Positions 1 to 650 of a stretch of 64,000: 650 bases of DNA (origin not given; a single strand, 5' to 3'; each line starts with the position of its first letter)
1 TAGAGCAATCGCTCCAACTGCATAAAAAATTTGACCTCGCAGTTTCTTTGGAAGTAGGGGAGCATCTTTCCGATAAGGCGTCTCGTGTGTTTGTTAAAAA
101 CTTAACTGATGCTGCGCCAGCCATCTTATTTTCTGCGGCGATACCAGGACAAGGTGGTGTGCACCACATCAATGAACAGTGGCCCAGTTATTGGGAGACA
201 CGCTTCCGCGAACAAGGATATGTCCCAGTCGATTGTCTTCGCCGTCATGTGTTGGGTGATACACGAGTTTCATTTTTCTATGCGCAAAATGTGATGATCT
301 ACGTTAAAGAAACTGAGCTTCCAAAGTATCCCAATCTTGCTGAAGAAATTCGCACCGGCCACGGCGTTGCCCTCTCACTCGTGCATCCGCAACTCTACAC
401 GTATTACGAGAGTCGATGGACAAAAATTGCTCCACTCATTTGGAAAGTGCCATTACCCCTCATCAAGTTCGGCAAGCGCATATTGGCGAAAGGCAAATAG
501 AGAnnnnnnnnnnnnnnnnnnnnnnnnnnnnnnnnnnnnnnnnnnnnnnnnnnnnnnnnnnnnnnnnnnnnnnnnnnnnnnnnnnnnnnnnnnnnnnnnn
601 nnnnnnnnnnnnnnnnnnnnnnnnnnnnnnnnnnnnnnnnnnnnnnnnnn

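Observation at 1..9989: Wzx/Wzy-type glycan locus with Gmd + Fcl/ColC + His-for-Lys 3-dehydrase: candidate GDP-colitose (3,6-dideoxyhexose) as well as GDP-fucose synthesis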

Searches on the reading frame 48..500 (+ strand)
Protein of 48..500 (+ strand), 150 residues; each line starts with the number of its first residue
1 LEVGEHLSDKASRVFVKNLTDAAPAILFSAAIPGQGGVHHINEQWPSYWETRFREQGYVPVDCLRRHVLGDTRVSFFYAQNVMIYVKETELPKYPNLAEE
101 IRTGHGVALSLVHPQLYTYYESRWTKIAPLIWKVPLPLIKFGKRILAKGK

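Call 3: search_protein_families(library=pfam, proteins=[window:48-500:+], max_evalue=0.01)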
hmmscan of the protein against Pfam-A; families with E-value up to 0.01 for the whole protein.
window:48-500:+ (150 aa): 0 families

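Call 4: search_protein_families(library=ncbifam, proteins=[window:48-500:+], max_evalue=0.01)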
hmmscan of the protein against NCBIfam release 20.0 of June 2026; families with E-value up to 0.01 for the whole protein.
window:48-500:+ (150 aa): 0 families
